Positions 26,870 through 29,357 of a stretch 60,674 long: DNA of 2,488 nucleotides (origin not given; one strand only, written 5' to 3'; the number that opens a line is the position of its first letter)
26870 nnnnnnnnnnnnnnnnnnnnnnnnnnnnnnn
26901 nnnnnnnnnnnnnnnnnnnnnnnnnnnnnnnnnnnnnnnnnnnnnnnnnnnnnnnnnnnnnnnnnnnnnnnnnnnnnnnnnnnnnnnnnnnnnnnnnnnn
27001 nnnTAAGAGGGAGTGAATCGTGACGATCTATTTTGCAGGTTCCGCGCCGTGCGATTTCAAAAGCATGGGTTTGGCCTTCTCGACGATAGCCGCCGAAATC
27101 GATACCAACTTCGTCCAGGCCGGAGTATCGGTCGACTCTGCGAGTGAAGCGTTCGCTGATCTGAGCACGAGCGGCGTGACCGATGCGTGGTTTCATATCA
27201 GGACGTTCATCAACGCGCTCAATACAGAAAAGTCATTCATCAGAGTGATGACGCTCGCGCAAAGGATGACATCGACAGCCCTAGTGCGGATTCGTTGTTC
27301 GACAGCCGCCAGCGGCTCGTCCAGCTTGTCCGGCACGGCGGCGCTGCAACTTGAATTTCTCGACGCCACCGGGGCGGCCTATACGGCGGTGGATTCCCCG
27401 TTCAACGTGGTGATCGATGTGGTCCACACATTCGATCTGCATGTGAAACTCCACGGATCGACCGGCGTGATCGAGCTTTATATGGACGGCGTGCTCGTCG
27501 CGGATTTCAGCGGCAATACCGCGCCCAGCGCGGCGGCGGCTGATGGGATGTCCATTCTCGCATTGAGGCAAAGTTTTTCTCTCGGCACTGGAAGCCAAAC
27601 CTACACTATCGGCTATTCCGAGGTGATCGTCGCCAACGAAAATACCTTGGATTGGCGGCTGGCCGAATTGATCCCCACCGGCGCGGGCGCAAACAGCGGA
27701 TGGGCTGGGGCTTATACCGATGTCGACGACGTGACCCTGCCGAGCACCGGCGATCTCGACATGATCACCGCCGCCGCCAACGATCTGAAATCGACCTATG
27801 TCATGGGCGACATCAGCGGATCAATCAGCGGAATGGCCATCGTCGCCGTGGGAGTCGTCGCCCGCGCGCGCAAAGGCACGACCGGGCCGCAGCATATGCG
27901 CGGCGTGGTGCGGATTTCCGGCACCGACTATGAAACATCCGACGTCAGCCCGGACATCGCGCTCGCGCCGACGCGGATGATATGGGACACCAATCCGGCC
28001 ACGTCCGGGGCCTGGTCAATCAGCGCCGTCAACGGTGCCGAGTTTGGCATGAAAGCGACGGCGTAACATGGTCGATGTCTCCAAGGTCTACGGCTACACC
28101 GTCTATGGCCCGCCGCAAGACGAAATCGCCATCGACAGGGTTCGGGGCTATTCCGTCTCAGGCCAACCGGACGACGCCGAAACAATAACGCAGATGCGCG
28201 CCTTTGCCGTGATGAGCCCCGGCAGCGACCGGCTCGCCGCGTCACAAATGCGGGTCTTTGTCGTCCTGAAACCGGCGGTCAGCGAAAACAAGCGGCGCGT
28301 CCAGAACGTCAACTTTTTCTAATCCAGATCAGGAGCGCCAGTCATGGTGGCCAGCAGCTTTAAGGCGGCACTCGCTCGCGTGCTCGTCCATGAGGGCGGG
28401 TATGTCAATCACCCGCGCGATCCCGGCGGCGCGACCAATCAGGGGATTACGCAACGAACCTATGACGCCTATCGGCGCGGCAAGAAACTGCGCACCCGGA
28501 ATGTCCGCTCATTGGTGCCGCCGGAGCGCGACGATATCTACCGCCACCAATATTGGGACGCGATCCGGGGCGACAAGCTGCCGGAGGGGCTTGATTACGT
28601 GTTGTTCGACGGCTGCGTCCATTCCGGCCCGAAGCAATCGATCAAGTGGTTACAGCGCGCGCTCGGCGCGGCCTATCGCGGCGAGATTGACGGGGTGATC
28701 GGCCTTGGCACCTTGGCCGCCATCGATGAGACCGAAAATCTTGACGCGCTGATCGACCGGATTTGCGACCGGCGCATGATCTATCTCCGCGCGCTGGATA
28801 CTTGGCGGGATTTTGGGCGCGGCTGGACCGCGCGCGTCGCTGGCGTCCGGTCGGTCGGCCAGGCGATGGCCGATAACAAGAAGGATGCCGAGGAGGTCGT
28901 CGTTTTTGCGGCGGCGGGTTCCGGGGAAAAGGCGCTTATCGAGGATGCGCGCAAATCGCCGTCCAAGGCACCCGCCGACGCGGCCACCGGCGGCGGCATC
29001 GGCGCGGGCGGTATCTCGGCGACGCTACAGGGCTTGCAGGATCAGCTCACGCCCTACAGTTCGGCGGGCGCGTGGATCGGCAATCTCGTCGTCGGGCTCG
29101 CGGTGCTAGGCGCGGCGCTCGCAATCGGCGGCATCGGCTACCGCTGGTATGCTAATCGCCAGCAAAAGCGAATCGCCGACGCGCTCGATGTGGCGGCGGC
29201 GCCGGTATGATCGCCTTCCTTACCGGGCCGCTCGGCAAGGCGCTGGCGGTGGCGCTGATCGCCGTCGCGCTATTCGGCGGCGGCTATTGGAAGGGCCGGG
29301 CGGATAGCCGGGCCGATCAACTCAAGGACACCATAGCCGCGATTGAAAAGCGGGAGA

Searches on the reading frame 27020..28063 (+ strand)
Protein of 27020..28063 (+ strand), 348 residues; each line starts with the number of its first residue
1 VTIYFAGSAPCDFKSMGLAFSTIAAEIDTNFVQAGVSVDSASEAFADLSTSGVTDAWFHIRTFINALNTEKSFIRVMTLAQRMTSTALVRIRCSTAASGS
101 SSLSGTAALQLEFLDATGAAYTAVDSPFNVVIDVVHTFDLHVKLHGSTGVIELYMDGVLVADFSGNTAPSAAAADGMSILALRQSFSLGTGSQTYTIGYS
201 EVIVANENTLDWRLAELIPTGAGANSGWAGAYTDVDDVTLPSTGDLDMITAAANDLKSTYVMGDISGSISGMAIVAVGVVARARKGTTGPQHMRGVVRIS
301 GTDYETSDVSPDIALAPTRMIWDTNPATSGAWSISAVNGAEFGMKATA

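Call 58: search_protein_families(library=phrogs, proteins=[window:27020-28063:+], max_evalue=0.001)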
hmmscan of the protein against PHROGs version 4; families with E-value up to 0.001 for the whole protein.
window:27020-28063:+ (348 aa): 2 families
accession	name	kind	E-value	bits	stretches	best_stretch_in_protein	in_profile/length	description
phrog_6368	-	unknown function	6.3e-51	174.5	1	1-347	1-327/328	-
phrog_2448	-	unknown function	7.6e-10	39.5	1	231-346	220-333/335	-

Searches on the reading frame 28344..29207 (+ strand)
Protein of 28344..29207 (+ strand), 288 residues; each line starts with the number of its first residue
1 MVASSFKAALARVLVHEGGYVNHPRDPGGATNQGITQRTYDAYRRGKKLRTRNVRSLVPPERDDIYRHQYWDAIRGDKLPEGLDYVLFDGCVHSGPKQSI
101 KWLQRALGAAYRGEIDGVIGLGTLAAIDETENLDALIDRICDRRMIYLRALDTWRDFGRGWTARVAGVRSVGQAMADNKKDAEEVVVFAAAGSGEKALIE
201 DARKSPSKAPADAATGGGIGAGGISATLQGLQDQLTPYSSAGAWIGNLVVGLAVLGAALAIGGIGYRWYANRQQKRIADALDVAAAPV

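Call 58: search_protein_families(library=phrogs, proteins=[window:28344-29207:+], max_evalue=0.001)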
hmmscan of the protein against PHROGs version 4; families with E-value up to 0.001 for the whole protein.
window:28344-29207:+ (288 aa): 2 families
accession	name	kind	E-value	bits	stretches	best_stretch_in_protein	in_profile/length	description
phrog_315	-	lysis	3.3e-51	175.6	1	3-285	332-601/677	endolysin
phrog_12853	-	unknown function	3.6e-15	57.5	1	8-128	5-130/131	-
